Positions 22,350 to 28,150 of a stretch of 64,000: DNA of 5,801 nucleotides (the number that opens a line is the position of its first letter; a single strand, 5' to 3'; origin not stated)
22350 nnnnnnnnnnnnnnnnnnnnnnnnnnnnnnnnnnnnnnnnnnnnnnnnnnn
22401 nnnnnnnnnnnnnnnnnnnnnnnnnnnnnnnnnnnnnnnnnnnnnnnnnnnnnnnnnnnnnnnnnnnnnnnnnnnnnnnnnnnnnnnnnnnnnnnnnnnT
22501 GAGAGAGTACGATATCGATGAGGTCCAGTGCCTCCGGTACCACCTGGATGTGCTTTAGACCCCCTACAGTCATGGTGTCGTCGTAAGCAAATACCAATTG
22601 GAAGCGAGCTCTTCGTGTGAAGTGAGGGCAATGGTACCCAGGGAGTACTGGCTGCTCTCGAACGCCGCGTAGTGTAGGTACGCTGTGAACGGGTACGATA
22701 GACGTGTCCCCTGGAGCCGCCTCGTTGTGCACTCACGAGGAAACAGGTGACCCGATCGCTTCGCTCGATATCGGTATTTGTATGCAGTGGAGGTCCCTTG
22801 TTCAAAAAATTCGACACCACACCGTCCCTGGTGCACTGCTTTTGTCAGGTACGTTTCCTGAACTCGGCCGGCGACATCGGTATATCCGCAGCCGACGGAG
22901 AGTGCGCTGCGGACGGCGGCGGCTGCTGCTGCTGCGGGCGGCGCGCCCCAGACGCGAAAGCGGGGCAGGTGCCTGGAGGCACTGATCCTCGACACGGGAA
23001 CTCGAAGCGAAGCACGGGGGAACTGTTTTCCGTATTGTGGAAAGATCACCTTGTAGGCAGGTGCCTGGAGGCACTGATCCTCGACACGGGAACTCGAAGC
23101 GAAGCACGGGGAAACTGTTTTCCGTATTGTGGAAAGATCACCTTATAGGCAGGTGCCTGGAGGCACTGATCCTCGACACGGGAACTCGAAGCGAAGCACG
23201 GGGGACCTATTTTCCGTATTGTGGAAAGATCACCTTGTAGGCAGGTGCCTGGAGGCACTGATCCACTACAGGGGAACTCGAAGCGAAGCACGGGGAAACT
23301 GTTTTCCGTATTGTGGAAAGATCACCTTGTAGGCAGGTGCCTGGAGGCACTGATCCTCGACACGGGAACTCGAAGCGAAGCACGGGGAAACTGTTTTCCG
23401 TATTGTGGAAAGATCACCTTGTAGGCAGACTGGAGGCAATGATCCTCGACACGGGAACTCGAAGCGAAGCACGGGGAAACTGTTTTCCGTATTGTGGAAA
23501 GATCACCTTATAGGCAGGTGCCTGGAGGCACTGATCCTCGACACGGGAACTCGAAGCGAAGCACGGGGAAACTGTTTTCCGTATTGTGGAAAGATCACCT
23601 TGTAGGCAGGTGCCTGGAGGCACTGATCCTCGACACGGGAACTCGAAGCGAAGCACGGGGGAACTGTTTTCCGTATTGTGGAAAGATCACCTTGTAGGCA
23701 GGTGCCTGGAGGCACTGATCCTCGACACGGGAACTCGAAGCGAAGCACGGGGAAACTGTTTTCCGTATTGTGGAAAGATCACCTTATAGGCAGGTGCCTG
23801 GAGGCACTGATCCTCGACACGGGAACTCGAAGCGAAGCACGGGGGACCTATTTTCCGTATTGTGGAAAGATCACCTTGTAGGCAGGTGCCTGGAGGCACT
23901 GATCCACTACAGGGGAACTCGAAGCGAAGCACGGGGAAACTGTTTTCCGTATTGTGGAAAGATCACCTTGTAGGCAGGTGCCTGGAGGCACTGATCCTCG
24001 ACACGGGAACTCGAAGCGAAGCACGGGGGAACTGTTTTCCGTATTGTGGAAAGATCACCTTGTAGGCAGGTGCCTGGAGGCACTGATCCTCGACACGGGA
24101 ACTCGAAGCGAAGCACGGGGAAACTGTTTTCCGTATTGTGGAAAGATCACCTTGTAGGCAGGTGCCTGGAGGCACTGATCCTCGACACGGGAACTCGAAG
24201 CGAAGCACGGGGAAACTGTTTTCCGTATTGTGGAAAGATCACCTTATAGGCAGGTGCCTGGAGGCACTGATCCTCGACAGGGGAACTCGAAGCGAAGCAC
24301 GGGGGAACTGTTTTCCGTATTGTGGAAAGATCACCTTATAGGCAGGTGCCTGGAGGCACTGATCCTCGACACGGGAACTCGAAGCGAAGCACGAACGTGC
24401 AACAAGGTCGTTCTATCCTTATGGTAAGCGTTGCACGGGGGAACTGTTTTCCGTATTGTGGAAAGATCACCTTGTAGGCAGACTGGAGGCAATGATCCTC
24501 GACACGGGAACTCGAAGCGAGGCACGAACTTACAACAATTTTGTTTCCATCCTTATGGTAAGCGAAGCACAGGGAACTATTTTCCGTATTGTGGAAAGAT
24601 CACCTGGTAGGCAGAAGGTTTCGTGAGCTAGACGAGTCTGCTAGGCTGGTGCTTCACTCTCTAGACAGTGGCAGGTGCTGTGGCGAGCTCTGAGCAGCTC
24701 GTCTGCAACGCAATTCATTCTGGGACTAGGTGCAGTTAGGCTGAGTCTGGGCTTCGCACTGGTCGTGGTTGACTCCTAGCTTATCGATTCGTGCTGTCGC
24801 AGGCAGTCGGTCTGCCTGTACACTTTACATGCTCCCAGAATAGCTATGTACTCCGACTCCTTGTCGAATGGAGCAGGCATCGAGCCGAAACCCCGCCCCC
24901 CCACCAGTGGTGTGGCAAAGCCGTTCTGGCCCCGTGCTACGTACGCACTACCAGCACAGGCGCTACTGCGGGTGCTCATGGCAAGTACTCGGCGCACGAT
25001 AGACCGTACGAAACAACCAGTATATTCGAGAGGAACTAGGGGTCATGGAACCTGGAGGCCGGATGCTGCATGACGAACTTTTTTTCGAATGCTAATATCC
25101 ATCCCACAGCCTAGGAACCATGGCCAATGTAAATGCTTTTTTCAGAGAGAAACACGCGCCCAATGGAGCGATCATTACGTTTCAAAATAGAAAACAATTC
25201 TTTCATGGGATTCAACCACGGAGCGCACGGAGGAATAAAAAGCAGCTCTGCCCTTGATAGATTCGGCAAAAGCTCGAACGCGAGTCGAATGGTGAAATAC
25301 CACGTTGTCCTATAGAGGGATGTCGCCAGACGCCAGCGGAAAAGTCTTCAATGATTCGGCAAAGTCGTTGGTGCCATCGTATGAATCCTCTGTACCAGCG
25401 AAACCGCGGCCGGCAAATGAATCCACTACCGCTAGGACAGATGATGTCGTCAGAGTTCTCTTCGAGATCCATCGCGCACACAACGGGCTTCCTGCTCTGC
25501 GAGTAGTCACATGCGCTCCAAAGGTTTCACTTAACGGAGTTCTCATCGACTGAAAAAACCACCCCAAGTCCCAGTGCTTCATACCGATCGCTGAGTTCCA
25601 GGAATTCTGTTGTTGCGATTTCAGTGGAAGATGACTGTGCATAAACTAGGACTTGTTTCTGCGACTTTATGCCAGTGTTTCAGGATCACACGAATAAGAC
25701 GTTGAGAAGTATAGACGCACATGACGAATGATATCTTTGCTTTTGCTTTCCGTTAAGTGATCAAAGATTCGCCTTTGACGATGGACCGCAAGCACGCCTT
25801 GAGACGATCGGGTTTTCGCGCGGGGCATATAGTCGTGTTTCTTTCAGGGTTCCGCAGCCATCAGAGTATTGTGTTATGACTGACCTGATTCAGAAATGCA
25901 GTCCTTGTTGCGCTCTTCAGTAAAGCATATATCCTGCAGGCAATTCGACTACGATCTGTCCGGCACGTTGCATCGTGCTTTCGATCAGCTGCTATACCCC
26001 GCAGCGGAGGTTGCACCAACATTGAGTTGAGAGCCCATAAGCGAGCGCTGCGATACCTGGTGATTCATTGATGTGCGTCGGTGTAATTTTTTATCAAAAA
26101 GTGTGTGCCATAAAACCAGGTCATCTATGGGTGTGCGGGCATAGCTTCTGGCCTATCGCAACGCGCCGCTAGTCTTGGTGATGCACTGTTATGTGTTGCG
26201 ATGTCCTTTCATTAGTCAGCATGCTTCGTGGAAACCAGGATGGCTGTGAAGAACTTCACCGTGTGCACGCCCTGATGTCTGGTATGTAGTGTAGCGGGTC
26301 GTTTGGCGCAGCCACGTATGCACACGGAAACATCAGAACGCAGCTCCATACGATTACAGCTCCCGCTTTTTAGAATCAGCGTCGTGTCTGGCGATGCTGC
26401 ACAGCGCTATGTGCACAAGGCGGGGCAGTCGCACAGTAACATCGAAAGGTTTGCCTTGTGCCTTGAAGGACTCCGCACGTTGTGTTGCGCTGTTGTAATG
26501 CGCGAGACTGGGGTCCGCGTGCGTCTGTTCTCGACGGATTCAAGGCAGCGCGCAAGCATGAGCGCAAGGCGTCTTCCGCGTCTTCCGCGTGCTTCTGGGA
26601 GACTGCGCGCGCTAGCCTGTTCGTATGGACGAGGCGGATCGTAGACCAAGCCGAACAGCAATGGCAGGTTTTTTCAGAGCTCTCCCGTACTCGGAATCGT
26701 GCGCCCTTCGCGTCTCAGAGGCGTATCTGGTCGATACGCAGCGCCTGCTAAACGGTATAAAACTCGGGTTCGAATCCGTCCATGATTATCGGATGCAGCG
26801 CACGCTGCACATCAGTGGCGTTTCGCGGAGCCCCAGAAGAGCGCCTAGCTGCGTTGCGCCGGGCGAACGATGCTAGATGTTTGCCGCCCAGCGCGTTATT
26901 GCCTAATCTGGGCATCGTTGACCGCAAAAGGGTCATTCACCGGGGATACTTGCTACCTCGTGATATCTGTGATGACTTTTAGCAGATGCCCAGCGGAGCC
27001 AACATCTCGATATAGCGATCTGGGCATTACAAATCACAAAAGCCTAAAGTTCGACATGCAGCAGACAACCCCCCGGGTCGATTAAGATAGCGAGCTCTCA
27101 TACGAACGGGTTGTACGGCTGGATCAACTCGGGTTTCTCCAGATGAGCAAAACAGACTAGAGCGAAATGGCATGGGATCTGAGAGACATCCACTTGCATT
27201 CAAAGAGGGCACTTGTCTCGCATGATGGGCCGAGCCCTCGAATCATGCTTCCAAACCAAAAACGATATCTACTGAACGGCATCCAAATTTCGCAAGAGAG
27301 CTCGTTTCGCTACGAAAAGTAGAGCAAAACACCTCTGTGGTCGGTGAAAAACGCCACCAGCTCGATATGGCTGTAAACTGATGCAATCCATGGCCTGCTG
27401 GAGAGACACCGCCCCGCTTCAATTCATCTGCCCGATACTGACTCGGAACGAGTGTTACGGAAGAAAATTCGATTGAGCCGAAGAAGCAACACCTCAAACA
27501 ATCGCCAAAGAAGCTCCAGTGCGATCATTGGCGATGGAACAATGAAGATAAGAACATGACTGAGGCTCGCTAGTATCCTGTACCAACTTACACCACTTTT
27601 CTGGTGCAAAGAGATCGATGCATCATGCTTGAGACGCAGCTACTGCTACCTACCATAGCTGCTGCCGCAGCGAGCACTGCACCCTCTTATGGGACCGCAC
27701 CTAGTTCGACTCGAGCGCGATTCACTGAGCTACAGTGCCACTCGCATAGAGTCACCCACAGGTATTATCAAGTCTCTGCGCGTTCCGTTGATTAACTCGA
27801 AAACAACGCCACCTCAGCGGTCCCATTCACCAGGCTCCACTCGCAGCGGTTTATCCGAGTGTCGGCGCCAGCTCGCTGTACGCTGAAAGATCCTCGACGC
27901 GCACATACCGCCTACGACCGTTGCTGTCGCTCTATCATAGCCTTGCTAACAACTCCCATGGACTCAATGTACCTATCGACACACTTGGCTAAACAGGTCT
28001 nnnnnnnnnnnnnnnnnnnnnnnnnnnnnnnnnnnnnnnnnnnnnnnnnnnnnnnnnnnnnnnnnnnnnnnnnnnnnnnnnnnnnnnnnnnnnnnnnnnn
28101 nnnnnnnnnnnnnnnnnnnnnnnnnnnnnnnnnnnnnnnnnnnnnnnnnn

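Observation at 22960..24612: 92-bp satellite with a 7-monomer higher-order repeat, born from the 5' end of a dispersed element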

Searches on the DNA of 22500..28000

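Call 39: search_rna_families(source=window, start=22500, end=28000, threshold=evalue, max_evalue=1)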
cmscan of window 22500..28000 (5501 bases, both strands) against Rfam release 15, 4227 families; matches with E-value up to 1: 1.
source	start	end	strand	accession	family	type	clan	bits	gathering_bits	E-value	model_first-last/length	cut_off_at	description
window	27017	27111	-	RF02479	GlsR13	Gene; snRNA; snoRNA; CD-box;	-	22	100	0.23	1-100/100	no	Small nucleolar RNA GlsR13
